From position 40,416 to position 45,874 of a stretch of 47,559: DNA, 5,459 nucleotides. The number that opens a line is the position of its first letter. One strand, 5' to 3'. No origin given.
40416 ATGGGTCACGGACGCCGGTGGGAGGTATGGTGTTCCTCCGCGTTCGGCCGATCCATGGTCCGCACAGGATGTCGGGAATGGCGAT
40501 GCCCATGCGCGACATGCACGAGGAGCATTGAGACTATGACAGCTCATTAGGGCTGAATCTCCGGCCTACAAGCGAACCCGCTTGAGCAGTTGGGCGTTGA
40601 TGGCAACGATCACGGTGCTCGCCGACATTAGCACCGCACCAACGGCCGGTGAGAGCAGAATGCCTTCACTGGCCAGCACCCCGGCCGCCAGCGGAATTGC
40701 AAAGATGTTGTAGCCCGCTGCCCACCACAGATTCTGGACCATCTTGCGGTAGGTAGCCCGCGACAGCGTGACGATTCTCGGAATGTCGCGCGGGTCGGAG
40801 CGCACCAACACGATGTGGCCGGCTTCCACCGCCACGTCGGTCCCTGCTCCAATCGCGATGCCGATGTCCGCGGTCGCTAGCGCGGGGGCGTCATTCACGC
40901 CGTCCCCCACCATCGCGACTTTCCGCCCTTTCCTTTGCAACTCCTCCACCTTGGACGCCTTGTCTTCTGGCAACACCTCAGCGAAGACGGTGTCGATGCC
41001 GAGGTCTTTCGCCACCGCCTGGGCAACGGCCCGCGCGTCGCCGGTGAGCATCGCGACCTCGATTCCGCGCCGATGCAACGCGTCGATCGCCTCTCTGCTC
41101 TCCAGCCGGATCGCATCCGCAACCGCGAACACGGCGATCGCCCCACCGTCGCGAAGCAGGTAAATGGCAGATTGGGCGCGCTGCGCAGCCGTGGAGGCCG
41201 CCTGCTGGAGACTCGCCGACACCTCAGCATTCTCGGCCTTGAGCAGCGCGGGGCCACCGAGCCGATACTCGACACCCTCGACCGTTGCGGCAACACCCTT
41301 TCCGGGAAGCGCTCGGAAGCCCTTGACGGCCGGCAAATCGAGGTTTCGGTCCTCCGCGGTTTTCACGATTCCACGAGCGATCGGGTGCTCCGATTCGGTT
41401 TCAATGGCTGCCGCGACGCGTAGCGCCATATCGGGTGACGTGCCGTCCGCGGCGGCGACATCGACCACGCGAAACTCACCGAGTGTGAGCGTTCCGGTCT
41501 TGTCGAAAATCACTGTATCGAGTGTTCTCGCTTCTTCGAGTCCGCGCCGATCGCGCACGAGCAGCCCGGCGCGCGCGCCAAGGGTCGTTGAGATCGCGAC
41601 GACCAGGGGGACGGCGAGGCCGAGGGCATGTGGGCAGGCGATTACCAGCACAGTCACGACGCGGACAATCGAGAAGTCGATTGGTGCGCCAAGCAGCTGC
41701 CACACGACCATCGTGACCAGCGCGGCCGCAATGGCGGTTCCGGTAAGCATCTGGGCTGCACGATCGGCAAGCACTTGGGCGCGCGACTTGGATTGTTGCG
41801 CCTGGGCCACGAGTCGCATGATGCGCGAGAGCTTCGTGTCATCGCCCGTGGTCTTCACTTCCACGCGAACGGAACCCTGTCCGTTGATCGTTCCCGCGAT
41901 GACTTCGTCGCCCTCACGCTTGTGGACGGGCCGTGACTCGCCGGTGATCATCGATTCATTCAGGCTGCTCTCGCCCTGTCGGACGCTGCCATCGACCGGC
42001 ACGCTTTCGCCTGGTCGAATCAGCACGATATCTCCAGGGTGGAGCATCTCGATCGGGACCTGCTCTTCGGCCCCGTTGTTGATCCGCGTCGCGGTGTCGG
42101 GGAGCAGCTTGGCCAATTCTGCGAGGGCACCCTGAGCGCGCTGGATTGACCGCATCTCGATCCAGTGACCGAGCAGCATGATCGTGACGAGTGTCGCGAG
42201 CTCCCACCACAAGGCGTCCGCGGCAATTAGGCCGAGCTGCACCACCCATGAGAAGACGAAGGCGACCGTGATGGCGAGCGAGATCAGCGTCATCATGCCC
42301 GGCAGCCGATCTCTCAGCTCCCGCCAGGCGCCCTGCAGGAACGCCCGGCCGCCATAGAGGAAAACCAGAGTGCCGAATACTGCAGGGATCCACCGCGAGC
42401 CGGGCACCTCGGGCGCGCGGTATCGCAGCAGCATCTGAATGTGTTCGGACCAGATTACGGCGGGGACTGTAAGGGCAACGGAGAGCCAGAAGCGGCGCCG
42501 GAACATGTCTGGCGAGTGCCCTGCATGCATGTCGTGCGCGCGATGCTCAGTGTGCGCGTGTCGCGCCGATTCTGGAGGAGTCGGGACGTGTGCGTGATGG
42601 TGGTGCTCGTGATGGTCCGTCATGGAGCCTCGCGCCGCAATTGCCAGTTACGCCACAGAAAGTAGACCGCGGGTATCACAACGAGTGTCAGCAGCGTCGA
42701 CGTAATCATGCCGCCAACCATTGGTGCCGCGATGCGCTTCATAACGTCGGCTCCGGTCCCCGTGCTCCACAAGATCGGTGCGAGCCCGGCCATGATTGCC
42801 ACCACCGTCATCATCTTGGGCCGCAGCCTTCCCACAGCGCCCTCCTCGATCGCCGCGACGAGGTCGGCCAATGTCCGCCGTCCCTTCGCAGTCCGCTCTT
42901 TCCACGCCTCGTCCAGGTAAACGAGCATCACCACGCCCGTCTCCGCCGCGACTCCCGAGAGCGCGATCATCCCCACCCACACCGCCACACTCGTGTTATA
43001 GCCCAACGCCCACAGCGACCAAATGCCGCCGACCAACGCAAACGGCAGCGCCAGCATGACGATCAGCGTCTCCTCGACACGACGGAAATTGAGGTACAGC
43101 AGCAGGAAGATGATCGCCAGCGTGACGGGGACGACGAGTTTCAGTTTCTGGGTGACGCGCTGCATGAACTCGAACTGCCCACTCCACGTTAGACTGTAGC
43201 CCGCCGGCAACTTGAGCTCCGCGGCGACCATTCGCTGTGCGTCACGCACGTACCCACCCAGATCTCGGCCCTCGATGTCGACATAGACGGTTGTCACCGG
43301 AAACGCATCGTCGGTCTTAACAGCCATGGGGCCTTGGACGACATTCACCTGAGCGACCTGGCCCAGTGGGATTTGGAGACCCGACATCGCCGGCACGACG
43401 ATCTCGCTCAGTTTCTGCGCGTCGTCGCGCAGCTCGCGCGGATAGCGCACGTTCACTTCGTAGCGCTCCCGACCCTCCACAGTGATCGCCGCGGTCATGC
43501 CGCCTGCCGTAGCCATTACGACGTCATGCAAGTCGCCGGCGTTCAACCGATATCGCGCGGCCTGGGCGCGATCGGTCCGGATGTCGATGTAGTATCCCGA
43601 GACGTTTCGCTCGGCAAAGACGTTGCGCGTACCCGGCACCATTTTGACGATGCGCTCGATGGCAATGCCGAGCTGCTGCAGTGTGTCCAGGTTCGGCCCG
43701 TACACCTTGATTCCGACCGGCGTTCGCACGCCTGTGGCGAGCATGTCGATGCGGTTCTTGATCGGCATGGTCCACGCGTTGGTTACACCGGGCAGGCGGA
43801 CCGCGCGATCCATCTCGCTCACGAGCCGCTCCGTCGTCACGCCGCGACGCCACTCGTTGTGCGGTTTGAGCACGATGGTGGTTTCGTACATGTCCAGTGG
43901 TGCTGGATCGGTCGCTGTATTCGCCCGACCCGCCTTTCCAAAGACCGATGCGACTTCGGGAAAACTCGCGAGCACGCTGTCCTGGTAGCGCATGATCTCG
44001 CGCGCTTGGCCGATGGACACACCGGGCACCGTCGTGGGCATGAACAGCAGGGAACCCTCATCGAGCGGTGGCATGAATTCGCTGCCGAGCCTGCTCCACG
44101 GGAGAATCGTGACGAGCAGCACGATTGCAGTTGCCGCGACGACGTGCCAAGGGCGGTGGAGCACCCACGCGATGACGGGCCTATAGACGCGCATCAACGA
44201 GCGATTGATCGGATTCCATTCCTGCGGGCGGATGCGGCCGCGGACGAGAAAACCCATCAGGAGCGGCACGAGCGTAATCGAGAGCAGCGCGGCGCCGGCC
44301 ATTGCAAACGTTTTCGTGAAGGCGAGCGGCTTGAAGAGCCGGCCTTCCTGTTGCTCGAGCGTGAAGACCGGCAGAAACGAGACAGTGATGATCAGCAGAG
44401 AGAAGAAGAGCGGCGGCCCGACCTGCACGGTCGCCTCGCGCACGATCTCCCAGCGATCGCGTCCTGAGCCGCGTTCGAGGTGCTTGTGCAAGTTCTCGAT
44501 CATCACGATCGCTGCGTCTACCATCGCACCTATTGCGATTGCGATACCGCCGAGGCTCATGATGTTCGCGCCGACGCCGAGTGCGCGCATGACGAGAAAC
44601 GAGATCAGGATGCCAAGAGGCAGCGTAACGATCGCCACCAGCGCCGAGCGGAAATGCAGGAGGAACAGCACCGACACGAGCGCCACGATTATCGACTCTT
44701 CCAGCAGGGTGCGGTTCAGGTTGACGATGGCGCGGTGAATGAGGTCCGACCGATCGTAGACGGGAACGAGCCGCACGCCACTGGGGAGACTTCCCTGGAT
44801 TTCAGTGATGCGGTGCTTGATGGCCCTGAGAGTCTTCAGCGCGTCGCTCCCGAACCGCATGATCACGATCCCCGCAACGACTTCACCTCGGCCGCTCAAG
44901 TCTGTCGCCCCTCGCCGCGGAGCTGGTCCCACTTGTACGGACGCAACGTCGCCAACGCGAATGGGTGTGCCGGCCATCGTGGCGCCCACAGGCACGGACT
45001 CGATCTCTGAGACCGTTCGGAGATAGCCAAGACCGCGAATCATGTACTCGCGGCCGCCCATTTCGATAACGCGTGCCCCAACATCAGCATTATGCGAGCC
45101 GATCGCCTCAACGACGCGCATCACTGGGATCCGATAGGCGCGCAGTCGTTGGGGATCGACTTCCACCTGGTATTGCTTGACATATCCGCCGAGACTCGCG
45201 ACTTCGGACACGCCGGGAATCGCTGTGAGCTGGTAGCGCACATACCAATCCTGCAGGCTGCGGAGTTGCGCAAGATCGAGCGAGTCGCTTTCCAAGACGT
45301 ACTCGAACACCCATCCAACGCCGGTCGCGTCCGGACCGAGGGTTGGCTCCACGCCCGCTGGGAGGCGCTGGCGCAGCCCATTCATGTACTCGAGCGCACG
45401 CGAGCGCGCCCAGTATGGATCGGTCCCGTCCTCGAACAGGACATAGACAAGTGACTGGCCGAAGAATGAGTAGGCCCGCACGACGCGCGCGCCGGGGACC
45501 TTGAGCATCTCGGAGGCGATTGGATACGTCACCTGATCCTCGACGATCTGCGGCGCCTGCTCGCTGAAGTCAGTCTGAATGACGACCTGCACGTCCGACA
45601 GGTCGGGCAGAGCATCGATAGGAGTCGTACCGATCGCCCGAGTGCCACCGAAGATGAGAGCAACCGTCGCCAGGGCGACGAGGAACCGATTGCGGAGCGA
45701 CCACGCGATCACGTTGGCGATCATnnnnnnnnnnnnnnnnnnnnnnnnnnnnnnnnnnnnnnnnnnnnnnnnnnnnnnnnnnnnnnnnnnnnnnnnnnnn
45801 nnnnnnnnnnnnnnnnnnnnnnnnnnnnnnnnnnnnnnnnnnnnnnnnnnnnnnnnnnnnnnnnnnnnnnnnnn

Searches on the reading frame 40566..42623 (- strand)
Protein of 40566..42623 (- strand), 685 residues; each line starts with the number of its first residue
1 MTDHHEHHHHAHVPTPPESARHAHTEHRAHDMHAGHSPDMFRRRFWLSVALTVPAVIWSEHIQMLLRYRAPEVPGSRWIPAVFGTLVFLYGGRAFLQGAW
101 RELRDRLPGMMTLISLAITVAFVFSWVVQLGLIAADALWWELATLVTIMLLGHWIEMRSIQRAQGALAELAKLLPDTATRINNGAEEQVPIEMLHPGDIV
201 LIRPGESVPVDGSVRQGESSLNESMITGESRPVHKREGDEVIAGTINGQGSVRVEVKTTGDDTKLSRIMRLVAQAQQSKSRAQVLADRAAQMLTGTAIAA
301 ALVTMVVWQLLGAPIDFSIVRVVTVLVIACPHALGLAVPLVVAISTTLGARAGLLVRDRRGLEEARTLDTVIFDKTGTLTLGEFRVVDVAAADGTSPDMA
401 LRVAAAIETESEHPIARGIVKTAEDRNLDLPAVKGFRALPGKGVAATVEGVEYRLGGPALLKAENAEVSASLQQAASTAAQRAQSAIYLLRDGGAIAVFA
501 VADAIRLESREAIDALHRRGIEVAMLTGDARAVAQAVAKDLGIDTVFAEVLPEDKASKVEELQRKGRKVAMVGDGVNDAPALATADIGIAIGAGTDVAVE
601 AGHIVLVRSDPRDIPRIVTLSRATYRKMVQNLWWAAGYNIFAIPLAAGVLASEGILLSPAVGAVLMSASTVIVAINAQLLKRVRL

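Call 50: search_protein_families(library=pfam, proteins=[window:40566-42623:-], max_evalue=0.01)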
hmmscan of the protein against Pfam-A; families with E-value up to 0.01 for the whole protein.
window:40566-42623:- (685 aa): 5 families
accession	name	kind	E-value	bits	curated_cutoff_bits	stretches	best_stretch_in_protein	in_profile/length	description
PF00122.25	E1-E2_ATPase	-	4.7e-56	189.6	28.1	1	172-351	1-180/181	E1-E2 ATPase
PF00702.32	Hydrolase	-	1.5e-36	127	26.4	1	369-586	2-191/191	haloacid dehalogenase-like hydrolase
PF12710.13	HAD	-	9.9e-08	33.1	27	1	504-582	84-188/189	haloacid dehalogenase-like hydrolase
PF08282.18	Hydrolase_3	-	1.6e-05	25.2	20.9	0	560-605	197-242/255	haloacid dehalogenase-like hydrolase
PF13419.12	HAD_2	-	0.0055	17.3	23.8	0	510-581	85-167/178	Haloacid dehalogenase-like hydrolase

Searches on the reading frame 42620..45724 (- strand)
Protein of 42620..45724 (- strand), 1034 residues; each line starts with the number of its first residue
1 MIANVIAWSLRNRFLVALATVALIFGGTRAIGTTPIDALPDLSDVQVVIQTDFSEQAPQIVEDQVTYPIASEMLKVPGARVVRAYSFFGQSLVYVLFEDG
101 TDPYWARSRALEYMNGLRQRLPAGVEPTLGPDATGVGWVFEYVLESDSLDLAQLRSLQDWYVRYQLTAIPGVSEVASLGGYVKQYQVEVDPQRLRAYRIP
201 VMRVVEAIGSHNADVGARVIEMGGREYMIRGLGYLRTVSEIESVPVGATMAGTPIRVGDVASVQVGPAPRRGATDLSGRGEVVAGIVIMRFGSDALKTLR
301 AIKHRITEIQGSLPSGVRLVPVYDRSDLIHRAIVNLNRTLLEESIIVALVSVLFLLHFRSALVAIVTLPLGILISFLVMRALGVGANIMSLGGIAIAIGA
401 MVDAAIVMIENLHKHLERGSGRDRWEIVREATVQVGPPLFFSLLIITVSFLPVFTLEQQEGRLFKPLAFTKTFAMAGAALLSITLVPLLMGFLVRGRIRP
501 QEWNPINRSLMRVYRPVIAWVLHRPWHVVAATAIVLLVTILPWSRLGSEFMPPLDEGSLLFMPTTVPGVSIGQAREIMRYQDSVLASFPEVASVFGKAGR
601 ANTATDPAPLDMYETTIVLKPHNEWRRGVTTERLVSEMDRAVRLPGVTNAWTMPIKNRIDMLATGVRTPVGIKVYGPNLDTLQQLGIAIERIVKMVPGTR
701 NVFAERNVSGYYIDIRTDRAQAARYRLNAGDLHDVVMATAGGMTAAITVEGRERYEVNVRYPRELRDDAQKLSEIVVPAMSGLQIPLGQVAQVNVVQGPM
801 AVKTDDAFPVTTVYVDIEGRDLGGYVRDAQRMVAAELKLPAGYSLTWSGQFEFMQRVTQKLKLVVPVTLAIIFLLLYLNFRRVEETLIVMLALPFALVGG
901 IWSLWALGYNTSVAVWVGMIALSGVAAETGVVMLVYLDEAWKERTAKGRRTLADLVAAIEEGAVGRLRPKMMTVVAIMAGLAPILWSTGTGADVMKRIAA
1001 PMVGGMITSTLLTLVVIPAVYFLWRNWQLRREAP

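Call 50: search_protein_families(library=pfam, proteins=[window:42620-45724:-], max_evalue=0.01)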
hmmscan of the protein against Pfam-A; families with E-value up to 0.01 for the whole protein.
window:42620-45724:- (1034 aa): 1 family
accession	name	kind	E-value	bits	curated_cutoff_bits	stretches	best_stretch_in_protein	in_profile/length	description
PF00873.25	ACR_tran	-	6e-229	762.9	28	1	6-1023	2-1019/1021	AcrB/AcrD/AcrF family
